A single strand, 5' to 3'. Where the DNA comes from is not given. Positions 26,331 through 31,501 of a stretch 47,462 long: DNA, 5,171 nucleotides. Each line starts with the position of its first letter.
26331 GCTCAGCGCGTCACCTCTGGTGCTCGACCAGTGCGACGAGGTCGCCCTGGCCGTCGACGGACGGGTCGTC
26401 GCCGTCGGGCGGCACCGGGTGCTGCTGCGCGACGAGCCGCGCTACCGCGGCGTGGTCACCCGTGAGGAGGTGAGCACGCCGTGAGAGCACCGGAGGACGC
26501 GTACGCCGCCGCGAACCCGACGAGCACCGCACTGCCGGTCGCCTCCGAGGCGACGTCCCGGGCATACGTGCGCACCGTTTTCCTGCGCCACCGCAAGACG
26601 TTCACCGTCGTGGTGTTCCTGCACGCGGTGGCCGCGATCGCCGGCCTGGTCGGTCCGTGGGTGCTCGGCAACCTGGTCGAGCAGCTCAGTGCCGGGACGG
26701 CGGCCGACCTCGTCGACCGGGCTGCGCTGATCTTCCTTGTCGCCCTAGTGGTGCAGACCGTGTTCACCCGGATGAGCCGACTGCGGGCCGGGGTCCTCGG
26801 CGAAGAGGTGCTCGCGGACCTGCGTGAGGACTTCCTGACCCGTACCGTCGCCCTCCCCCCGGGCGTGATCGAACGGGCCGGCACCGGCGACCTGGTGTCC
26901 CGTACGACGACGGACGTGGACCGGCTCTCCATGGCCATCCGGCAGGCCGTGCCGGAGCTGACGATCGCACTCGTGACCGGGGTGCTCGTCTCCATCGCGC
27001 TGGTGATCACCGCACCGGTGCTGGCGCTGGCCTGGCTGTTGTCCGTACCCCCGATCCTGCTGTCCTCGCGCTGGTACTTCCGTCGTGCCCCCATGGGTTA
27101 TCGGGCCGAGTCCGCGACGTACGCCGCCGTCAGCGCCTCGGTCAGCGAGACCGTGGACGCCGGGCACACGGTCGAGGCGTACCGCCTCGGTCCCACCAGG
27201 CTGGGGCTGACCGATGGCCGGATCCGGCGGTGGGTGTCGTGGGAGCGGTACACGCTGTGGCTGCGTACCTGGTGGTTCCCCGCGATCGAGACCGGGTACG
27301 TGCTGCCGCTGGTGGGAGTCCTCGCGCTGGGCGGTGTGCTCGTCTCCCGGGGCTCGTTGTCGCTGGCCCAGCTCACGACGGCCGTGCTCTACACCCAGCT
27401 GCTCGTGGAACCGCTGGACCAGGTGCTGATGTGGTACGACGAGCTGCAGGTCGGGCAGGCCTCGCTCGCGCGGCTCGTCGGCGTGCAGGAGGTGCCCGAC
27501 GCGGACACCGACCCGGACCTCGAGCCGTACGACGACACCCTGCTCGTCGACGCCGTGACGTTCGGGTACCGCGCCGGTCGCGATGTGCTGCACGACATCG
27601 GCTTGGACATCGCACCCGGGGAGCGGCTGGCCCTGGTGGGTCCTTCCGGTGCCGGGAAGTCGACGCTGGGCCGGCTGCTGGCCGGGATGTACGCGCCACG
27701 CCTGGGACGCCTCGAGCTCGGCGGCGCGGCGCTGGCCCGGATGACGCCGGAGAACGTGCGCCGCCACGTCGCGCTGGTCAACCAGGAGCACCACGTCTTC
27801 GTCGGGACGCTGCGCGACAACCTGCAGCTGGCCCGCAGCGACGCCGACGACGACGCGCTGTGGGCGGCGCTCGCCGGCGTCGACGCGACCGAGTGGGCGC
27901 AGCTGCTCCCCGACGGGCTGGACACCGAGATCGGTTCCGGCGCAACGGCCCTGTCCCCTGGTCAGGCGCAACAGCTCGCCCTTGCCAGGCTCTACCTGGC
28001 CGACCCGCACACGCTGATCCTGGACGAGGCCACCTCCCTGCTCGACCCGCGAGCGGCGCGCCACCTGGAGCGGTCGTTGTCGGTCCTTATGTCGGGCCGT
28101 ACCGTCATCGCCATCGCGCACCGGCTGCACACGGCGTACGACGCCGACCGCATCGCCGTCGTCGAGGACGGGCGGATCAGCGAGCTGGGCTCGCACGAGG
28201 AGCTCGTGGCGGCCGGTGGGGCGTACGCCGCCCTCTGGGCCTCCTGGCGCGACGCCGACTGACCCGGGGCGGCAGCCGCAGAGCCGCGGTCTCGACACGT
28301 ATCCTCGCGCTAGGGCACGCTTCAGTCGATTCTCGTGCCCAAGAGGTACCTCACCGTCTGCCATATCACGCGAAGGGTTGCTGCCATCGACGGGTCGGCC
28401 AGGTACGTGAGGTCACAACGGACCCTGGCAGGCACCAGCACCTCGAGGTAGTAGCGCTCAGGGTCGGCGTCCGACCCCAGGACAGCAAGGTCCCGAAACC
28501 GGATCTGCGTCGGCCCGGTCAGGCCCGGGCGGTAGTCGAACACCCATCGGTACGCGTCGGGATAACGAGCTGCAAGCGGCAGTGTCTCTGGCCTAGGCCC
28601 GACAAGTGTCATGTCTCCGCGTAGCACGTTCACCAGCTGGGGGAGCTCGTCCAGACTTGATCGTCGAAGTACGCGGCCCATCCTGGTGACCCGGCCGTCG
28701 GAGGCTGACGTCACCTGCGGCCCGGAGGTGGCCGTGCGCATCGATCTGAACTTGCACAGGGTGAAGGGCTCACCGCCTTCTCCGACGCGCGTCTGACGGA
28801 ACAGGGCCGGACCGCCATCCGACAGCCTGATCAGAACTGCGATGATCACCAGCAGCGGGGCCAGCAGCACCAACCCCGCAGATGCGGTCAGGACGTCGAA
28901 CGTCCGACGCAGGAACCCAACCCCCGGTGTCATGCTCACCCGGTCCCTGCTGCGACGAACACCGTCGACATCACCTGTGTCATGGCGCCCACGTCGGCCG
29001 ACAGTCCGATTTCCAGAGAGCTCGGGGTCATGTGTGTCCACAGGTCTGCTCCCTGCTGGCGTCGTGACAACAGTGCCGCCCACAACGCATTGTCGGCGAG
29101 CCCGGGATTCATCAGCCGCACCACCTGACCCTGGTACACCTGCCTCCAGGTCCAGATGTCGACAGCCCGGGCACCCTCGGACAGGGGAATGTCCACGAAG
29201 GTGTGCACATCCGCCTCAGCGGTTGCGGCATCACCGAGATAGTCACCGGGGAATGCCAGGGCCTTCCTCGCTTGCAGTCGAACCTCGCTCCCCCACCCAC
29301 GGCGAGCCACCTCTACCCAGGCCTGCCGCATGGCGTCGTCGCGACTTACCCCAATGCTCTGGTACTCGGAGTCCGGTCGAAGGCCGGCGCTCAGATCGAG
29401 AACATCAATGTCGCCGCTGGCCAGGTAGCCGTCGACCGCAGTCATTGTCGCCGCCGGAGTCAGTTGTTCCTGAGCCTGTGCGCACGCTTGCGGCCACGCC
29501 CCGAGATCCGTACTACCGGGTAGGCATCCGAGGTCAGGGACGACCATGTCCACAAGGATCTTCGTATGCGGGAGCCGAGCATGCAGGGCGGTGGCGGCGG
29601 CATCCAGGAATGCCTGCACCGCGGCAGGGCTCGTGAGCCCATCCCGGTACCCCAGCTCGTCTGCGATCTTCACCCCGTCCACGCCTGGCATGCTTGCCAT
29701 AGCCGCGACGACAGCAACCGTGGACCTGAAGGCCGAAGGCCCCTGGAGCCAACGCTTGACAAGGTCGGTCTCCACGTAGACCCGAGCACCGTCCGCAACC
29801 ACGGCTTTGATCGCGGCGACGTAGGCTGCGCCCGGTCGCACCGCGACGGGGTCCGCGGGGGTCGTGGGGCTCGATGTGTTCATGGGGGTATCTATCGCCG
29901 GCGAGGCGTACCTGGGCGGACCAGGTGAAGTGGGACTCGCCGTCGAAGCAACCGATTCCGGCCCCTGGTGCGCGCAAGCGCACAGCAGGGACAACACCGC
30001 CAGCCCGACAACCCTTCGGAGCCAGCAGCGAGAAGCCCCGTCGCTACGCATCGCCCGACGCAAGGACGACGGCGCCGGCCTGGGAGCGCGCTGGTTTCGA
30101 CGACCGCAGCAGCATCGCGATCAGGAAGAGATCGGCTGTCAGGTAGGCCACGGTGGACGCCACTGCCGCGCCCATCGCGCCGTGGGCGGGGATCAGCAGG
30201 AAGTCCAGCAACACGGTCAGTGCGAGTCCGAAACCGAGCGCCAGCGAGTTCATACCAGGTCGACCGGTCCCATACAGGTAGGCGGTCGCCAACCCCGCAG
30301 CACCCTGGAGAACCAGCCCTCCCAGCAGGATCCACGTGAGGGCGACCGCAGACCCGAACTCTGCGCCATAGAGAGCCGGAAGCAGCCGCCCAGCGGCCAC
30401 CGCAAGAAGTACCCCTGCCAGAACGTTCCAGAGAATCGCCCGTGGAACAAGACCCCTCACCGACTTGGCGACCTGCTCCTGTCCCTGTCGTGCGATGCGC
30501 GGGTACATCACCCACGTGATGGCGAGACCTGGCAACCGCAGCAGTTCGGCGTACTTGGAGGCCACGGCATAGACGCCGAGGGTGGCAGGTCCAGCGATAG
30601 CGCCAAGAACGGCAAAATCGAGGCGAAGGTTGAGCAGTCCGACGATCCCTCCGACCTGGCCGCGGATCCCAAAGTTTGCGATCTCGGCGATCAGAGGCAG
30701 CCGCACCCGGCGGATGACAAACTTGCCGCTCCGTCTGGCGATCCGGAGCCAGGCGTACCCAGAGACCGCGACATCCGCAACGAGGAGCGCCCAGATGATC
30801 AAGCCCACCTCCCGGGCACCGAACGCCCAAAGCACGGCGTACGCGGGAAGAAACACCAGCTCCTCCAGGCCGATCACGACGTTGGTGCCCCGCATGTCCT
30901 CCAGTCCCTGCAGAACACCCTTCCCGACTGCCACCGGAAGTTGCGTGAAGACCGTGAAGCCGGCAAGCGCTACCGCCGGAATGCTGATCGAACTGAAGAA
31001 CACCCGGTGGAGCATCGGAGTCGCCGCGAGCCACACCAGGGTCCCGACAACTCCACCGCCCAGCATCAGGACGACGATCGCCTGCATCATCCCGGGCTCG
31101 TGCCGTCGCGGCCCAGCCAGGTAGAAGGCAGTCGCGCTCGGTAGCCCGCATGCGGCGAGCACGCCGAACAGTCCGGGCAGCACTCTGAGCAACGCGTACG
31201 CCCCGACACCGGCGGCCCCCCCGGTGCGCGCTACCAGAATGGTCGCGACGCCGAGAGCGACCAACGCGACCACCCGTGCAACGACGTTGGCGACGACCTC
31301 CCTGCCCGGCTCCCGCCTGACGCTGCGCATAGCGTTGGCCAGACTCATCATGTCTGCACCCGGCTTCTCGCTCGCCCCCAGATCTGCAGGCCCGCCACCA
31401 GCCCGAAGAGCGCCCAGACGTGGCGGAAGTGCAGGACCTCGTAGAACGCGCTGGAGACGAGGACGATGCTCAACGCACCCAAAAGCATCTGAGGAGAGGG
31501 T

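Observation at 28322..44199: A ~16 kb, 13-gene unidirectional glycan operon with pervasive stop/start overlaps and an atypical enzyme inventory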

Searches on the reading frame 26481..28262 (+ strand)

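Call 5: search_protein_families(library=pfam, proteins=[window:26481-28262:+], max_evalue=0.01)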
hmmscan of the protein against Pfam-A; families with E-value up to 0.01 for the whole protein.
window:26481-28262:+ (593 aa): 5 families
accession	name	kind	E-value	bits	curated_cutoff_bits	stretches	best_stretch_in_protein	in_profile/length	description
PF00664.28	ABC_membrane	-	4.3e-28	99.2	28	1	43-312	3-274/274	ABC transporter transmembrane region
PF00005.33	ABC_tran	-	9.5e-27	94.7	25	1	370-519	1-137/137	ABC transporter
PF13401.12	AAA_22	-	0.0044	17.8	27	0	383-533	8-107/130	AAA domain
PF13481.12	AAA_25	-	0.0053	16.8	27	0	377-520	30-155/195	AAA domain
PF13304.12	AAA_21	-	0.0092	16.5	27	0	384-402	3-21/304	AAA domain, putative AbiEii toxin, Type IV TA system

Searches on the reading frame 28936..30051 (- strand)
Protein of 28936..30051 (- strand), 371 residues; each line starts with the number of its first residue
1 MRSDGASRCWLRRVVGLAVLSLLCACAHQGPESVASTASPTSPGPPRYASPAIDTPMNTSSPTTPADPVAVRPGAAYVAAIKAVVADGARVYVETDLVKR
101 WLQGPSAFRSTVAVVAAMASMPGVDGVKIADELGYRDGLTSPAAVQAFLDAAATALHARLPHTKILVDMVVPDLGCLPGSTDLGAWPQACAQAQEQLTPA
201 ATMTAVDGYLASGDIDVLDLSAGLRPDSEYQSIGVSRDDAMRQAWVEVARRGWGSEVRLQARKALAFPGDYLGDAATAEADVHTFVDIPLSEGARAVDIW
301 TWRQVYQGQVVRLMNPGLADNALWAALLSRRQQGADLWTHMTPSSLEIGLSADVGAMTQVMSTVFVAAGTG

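Call 5: search_protein_families(library=pfam, proteins=[window:28936-30051:-], max_evalue=0.01)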
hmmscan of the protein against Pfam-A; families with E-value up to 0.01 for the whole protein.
window:28936-30051:- (371 aa): 0 families

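Call 7: search_protein_families(library=ncbifam, proteins=[window:28936-30051:-], max_evalue=0.01)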
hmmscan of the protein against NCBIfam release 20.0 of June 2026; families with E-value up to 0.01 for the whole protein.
window:28936-30051:- (371 aa): 0 families

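Call 31: search_solved_structures(query=A4, max_evalue=10, show_alignments=1)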
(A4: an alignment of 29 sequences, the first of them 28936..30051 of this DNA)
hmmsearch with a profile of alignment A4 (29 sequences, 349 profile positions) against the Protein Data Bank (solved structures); distinct sequences matched with E-value up to 10: 1.
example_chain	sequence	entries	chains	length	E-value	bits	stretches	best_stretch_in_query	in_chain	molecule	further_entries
9i5v_k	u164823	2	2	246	0.3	13.6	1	60-107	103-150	Small ribosomal subunit protein uS3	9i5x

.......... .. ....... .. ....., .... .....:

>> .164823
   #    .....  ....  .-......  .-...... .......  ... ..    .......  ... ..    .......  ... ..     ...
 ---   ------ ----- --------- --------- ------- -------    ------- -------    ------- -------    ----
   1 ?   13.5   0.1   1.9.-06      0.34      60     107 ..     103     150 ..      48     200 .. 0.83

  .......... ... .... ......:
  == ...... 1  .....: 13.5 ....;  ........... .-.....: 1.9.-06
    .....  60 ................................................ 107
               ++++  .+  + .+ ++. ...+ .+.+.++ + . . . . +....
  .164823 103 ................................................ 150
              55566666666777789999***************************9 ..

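Call 34: find_homologous_proteins(query=window:28936-30051:-, max_evalue=0.00001)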
Query window:28936-30051:- (371 aa): 574 proteins with E <= 0.00001 among 8000 candidates; the best 120 are listed.
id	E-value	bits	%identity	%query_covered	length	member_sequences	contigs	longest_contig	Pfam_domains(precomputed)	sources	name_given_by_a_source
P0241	2.5e-200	683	100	85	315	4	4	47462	-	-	-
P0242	8.2e-147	507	76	83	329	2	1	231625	-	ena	-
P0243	2.0e-144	499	68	97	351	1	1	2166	-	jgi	jgi:hypothetical protein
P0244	8.3e-144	497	66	96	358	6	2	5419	-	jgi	jgi:hypothetical protein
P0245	8.1e-140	484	64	97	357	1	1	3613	-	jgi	jgi:hypothetical protein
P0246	3.1e-138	479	65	96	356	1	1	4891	-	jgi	jgi:hypothetical protein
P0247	1.3e-131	457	65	91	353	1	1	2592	-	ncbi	-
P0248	8.1e-112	392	55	96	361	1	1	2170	-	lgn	-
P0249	1.2e-109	385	57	95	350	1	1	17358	-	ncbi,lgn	-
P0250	4.3e-103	363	55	91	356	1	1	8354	-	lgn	-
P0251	2.1e-102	361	60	81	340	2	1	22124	-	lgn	-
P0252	1.8e-101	358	57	85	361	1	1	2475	-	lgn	-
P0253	5.2e-101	356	60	80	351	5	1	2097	-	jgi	-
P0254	1.1e-100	355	52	91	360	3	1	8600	-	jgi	jgi:hypothetical protein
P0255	2.2e-98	348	57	84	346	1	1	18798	-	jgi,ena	-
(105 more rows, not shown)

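Call 44: predict_structure(alignment_id=A5)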
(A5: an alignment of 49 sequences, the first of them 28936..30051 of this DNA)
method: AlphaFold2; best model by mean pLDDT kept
length: 371 residues; sequences in the alignment: 49
mean_pLDDT: 87.3   pTM: 0.79
mean pLDDT of the five models: 87.3, 87.1, 86.6, 84.9, 84.7
residues with pLDDT >= 90: 288; 70-90: 10; 50-70: 31; < 50: 42
segments of 3 or more residues with pLDDT < 50: 1-25, 38-40, 45-54
pLDDT, mean of each block of 10 residues (from residue 1): 41 43 51 49 45 47 61 84 98 96 95 96 96 92 98 98 98 97 97 98 98 98 97 98 98 98 96 98 99 97 93 97 98 98 95 98 94 73
secondary structure, 60 per line:
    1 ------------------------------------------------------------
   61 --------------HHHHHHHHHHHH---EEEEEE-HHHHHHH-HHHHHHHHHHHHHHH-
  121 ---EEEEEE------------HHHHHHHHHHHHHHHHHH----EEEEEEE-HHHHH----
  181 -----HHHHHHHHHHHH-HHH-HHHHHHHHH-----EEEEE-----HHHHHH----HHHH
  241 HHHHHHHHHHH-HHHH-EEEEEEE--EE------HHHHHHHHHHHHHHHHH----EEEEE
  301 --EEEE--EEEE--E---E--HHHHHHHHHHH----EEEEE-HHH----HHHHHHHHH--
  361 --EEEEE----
elements in order: H75-86 E90-95 H97-103 H105-119 E124-129 H142-159 E164-170 H172-176 H186-197 H203-211 E217-221 H227-232 H237-251 H253-256 E258-264 H275-291 E296-300 E303-306 E309-312 H322-332 E337-341 H350-358 E363-367

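Call 47: fold_search(model_id=the predicted structure, library=pdb)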
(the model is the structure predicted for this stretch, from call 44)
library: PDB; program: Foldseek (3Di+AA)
matches with E <= 10: 1657; with E <= 0.001: 70
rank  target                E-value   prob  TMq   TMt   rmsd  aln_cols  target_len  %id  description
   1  5vyz_D                7.5e-06  1.00  0.38  0.14   7.4       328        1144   11  Crystal structure of Lactococcus lactis pyruvate carboxylase in complex with cyclic-di-AMP (released 2017-08-16)
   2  9hgq_A                1.8e-05  1.00  0.34  0.43   8.6       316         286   13  Crystal Structure of the Coxiella burnetii 2-methylisocitrate lyase Bound to Substrate 2-MIC (released 2025-08-13)
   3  9ubg_A                3.5e-05  1.00  0.39  0.16   6.5       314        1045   13  Cryo-EM structure of Pyruvate carboxylase from Mycobacterium tuberculosis in complex with Acetyl-CoA and ADP (released 2025-05-07)
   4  5vyz_C                3.5e-05  1.00  0.38  0.15   6.6       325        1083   11  Crystal structure of Lactococcus lactis pyruvate carboxylase in complex with cyclic-di-AMP (released 2017-08-16)
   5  3bg5_C                3.6e-05  1.00  0.37  0.15   8.6       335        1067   12  Crystal Structure of Staphylococcus Aureus Pyruvate Carboxylase (released 2008-02-26)
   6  5vz0_A                3.9e-05  1.00  0.39  0.15   6.5       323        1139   10  Crystal structure of Lactococcus lactis pyruvate carboxylase G746A mutant in complex with cyclic-di-AMP (released 2017-08-16)
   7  5vyw_B                4.8e-05  1.00  0.40  0.17   7.0       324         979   12  Crystal structure of Lactococcus lactis pyruvate carboxylase (released 2017-08-16)
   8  9hgk_B                5.1e-05  1.00  0.35  0.44   8.5       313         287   13  Crystal Structure of the Coxiella burnetii 2-methylisocitrate lyase (released 2025-08-13)
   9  3q94_B                5.4e-05  1.00  0.40  0.50   6.7       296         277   15  The crystal structure of fructose 1,6-bisphosphate aldolase from Bacillus anthracis str. 'Ames Ancestor' (released 2011-01-26)
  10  5vyw_C                5.4e-05  1.00  0.41  0.18   7.0       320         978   13  Crystal structure of Lactococcus lactis pyruvate carboxylase (released 2017-08-16)
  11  3hbl_C                5.7e-05  1.00  0.39  0.16   8.4       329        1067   12  Crystal Structure of S. aureus Pyruvate Carboxylase T908A Mutant (released 2009-06-30)
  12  9hgk_A                5.7e-05  1.00  0.35  0.42   8.7       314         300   14  Crystal Structure of the Coxiella burnetii 2-methylisocitrate lyase (released 2025-08-13)
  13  5vz0_C                6.0e-05  1.00  0.40  0.16   6.9       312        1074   13  Crystal structure of Lactococcus lactis pyruvate carboxylase G746A mutant in complex with cyclic-di-AMP (released 2017-08-16)
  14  8xl9_A                6.0e-05  1.00  0.38  0.22   8.8       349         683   12  Structure of human pyruvate carboxylase (released 2024-11-13)
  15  5vz0_D                7.4e-05  1.00  0.41  0.16   6.3       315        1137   11  Crystal structure of Lactococcus lactis pyruvate carboxylase G746A mutant in complex with cyclic-di-AMP (released 2017-08-16)
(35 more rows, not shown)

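Call 74: search_protein_families(library=padloc, proteins=[window:28936-30051:-], max_evalue=0.001)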
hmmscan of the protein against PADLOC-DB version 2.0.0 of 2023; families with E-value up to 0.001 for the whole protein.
window:28936-30051:- (371 aa): 0 families

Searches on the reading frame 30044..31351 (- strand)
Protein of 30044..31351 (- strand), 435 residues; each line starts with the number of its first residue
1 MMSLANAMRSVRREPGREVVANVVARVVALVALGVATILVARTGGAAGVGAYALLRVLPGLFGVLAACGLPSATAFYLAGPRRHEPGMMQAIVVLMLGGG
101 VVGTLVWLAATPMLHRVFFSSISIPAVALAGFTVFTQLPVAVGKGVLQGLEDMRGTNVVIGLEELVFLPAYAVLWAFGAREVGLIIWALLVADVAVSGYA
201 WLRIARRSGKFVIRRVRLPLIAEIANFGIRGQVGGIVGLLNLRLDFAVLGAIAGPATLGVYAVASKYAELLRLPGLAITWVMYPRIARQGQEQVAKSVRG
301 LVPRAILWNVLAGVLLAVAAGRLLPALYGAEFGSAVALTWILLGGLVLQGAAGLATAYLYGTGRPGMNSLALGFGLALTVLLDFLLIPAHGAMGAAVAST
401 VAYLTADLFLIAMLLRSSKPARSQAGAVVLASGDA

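Call 5: search_protein_families(library=pfam, proteins=[window:30044-31351:-], max_evalue=0.01)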
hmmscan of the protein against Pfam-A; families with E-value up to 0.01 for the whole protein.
window:30044-31351:- (435 aa): 1 family
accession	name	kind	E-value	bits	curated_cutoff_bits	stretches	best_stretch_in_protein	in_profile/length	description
PF13440.11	Polysacc_synt_3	-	2.9e-08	33.7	23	1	50-336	12-292/293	Polysaccharide biosynthesis protein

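Call 7: search_protein_families(library=ncbifam, proteins=[window:30044-31351:-], max_evalue=0.01)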
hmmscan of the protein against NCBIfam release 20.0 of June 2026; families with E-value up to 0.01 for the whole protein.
window:30044-31351:- (435 aa): 0 families
